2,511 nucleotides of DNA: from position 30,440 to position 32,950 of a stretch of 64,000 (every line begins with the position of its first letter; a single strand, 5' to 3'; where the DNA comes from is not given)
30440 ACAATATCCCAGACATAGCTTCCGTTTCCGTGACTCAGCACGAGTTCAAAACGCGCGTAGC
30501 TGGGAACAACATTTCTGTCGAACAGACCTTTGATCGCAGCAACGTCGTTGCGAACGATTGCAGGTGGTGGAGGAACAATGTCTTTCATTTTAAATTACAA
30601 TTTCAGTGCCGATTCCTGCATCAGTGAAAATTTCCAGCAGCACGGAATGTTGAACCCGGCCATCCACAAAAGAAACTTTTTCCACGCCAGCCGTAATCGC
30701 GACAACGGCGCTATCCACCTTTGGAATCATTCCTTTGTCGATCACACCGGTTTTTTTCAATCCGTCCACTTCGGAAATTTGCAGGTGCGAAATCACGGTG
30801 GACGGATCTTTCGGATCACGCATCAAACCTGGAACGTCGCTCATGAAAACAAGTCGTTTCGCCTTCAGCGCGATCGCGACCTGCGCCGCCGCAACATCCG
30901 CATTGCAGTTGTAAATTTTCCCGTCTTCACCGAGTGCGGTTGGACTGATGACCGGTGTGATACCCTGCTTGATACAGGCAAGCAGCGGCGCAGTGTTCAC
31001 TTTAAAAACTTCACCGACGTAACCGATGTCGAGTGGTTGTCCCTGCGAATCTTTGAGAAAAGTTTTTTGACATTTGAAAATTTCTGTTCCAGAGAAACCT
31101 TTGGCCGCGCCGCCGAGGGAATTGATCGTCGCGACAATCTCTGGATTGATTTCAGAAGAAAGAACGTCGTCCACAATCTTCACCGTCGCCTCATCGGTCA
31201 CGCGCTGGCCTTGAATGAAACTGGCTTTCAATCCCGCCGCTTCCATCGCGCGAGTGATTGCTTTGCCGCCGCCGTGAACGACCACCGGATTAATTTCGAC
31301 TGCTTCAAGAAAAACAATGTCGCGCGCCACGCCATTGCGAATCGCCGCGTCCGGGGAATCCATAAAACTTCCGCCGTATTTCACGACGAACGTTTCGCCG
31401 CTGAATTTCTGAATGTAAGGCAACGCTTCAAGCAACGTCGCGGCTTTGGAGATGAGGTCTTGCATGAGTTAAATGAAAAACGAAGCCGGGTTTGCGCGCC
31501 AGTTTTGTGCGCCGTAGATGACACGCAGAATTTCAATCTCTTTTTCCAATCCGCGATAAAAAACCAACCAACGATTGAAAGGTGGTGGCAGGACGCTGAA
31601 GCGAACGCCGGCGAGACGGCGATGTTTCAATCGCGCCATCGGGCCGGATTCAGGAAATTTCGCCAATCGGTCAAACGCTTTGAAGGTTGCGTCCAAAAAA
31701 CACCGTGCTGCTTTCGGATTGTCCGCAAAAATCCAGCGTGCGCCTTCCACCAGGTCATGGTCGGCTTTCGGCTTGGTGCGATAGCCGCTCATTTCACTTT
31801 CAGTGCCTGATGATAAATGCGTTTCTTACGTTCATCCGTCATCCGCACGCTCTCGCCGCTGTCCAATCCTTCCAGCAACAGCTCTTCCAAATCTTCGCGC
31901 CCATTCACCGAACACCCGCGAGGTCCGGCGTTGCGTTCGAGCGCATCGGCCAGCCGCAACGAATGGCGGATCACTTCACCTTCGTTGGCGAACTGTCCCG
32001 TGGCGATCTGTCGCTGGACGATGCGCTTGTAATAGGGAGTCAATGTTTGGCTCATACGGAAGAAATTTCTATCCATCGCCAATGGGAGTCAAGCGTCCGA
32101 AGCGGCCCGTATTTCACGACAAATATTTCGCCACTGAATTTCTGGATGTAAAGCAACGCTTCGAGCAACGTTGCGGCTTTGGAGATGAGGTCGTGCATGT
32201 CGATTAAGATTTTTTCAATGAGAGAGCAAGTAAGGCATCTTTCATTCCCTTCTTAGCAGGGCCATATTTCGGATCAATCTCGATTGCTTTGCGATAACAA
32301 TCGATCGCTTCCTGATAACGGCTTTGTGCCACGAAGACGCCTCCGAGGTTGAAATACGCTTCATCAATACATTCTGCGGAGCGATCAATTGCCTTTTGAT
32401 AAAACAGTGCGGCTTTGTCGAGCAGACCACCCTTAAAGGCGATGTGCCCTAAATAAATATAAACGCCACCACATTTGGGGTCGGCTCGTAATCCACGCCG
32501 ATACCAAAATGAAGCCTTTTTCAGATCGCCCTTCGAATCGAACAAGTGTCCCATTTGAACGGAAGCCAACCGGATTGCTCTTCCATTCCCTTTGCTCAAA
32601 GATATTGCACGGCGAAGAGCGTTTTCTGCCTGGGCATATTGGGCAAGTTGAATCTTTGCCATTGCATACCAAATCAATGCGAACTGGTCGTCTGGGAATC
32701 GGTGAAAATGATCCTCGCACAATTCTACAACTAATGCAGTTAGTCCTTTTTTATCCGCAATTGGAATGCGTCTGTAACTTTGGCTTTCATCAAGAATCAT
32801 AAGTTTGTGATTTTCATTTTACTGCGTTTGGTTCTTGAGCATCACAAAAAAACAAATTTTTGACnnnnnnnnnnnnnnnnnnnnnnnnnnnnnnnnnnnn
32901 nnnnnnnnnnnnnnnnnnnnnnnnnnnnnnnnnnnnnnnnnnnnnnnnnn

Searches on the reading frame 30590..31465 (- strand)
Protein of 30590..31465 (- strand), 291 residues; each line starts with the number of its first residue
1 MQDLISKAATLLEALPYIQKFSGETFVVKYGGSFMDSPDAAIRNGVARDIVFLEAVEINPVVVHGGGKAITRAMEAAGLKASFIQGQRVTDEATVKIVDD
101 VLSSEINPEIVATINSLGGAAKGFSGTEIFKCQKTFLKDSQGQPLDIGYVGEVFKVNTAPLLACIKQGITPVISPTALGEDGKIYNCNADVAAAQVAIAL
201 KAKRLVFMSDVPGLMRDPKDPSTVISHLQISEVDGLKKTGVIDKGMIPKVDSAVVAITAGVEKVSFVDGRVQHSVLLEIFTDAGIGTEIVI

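Call 53: search_protein_families(library=pfam, proteins=[window:30590-31465:-], max_evalue=0.01)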
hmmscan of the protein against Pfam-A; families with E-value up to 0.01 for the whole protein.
window:30590-31465:- (291 aa): 1 family
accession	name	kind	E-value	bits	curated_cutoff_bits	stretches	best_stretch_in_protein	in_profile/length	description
PF00696.33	AA_kinase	-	1.4e-41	143.2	24.9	1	25-266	2-232/234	Amino acid kinase family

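Call 65: find_related_loci(query=window:30590-31465:-, collection=genome_contigs, flank=3000)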
Query window:30590-31465:- (291 aa) in genome_contigs; peptide patterns used: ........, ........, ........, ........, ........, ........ (x = any residue, [..] = any of these).
600 stretches matched a pattern (row limit reached: there are more); 565 encode a relative of the query (tblastn E <= 1e-3); the best 80 are kept; 80 distinct loci.
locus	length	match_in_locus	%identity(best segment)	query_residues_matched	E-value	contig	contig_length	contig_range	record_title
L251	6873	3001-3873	93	1-291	0e+0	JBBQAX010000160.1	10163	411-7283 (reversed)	MAG: Verrucomicrobiota bacterium isolate Co_metawrap_1426 Cmw_1426_k141_14858115_length_10163_cov_9.0000, whole genome s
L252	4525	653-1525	92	1-291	0e+0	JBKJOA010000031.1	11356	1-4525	MAG: Limisphaerales bacterium isolate ant_bin.391 k117_1390644, whole genome shotgun sequence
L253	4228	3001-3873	93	1-291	0e+0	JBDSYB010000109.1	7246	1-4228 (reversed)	MAG: Verrucomicrobiota bacterium isolate cluster1_bin.665 k127_7064909, whole genome shotgun sequence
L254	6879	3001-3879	84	1-291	4e-163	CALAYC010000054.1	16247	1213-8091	MAG TPA_asm: uncultured Verrucomicrobia bacterium isolate SRR4028131_bin.104_CONCOCT_v1.1_MAG genome assembly, contig: E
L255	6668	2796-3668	84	1-291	3e-163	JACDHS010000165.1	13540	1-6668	MAG: Verrucomicrobia bacterium isolate MGR_bin444 SD2911_NODE_813_length_13540_cov_2.152986, whole genome shotgun sequen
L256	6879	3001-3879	82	1-291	3e-160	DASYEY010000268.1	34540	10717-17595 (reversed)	MAG TPA_asm: Verrucomicrobiia bacterium isolate SMAG_U4999 k141_4623400, whole genome shotgun sequence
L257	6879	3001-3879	82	1-291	5e-160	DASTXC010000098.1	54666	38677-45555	MAG TPA_asm: Verrucomicrobiia bacterium isolate SMAG_U2404 k141_702268, whole genome shotgun sequence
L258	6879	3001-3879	82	1-291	7e-159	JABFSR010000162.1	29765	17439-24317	MAG: Verrucomicrobia bacterium isolate WB-IL-17 seq_668, whole genome shotgun sequence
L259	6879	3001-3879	83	1-291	2e-158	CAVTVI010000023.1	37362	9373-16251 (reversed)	MAG: uncultured Verrucomicrobiae bacterium isolate MFD09286.bin.2.154 genome assembly, contig: contig_60227, whole genom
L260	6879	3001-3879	84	1-291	2e-158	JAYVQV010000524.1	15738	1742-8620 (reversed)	MAG: Limisphaerales bacterium isolate GL72_UP_metabinner_105_sub GL72_UP_metabinner_105_sub_523, whole genome shotgun se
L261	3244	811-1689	81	1-291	1e-165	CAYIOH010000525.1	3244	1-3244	MAG TPA_asm: uncultured Bifidobacteriaceae bacterium isolate ERP119705_co25_34 genome assembly, contig: NODE_51634_lengt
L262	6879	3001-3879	81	1-291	3e-157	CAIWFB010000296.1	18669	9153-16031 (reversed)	MAG: uncultured Verrucomicrobia subdivision 3 bacterium isolate KR_bin-4047 genome assembly, contig: bin-4047:296/354, w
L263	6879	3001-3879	80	1-291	3e-157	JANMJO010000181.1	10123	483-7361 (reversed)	MAG: Verrucomicrobiales bacterium isolate OTE_64_metabat_368 OTE_64_k141_4061286, whole genome shotgun sequence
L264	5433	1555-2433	82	1-291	7e-158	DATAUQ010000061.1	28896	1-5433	MAG TPA_asm: Verrucomicrobiia bacterium isolate SMAG_U5576 k141_1925334, whole genome shotgun sequence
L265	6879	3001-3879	82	1-291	9e-157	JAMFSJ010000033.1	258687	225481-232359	MAG: Methylacidimicrobium fagopyrum isolate NGEE_A_bin29 k127_732448, whole genome shotgun sequence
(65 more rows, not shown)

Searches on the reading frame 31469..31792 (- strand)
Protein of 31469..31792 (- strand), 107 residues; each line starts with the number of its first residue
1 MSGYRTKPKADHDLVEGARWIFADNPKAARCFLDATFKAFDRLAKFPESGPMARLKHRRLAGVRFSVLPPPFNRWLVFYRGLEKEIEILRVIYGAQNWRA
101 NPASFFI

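Call 53: search_protein_families(library=pfam, proteins=[window:31469-31792:-], max_evalue=0.01)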
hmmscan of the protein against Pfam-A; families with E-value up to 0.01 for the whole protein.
window:31469-31792:- (107 aa): 1 family
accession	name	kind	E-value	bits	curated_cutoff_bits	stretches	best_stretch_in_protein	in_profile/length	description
PF05016.21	ParE_toxin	-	1.3e-11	45.4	23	1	5-98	2-89/89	ParE toxin of type II toxin-antitoxin system, parDE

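Call 71: find_related_loci(query=window:31469-31792:-, collection=viral_contigs, flank=4000)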
Query window:31469-31792:- (107 aa) in viral_contigs; peptide patterns used: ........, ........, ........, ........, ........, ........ (x = any residue, [..] = any of these).
5 stretches matched a pattern, but none encodes a relative of the query by tblastn (E <= 1e-3).

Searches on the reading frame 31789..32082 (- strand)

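Call 53: search_protein_families(library=pfam, proteins=[window:31789-32082:-], max_evalue=0.01)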
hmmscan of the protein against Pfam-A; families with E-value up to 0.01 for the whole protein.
window:31789-32082:- (97 aa): 1 family
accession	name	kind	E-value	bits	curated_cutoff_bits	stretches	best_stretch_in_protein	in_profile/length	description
PF03693.20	ParD_antitoxin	-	0.00019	22.2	21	1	11-49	6-44/81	Bacterial antitoxin of ParD toxin-antitoxin type II system and RHH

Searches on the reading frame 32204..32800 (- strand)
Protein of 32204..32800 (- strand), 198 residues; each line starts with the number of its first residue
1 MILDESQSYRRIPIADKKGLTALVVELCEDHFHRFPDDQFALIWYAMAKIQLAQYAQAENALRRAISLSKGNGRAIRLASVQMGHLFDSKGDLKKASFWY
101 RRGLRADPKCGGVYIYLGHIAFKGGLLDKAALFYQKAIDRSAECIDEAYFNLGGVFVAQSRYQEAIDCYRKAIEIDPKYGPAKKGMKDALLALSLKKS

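Call 53: search_protein_families(library=pfam, proteins=[window:32204-32800:-], max_evalue=0.01)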
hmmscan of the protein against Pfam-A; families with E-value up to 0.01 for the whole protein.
window:32204-32800:- (198 aa): 19 families
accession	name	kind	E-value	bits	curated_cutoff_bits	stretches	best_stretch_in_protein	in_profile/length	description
PF00515.34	TPR_1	-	4.8e-22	77.2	27.8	1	147-179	2-34/34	Tetratricopeptide repeat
PF13181.12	TPR_8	-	2e-21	74.7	25.7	2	147-179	2-34/34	Tetratricopeptide repeat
PF07719.23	TPR_2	-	2.2e-20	71.4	27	1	147-179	2-34/34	Tetratricopeptide repeat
PF13428.12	TPR_14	-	2.2e-13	49.9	23.5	0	41-77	3-39/44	Tetratricopeptide repeat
PF13424.12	TPR_12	-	2.5e-13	50.5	30.1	2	115-177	7-76/77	Tetratricopeptide repeat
PF13432.12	TPR_16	-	1.4e-12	48.3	32.7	2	147-178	32-63/65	Tetratricopeptide repeat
PF14559.12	TPR_19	-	1.2e-11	45.2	25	1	157-193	2-38/68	Tetratricopeptide repeat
PF13414.12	TPR_11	-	4.2e-11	42.8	26.8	1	155-179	3-27/42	TPR repeat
PF13176.12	TPR_7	-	6.7e-10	38.7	27.9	1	148-177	1-30/36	Tetratricopeptide repeat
PF25063.1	ARM_TT21_C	-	1.2e-08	35.5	35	1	15-183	32-201/209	Tetratricopeptide repeat protein 21 C-terminal ARM domain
PF23914.1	TPR_CcmH_CycH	-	8.1e-08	32.7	42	1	33-137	44-147/158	Cytochrome c-type biogenesis protein H TPR domain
PF13431.12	TPR_17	-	1.6e-07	31.5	24.4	0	168-180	1-13/34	Tetratricopeptide repeat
PF24575.1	TPR_Slam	-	6.5e-07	30.2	35.2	0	155-183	56-84/104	Surface lipoprotein assembly modifier, N-terminal TPR repeats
PF12895.13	ANAPC3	-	9.5e-06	26.2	27.2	0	90-171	2-81/82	Anaphase-promoting complex, cyclosome, subunit 3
PF13174.12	TPR_6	-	2.1e-05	25.3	26.3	0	147-178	1-32/33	Tetratricopeptide repeat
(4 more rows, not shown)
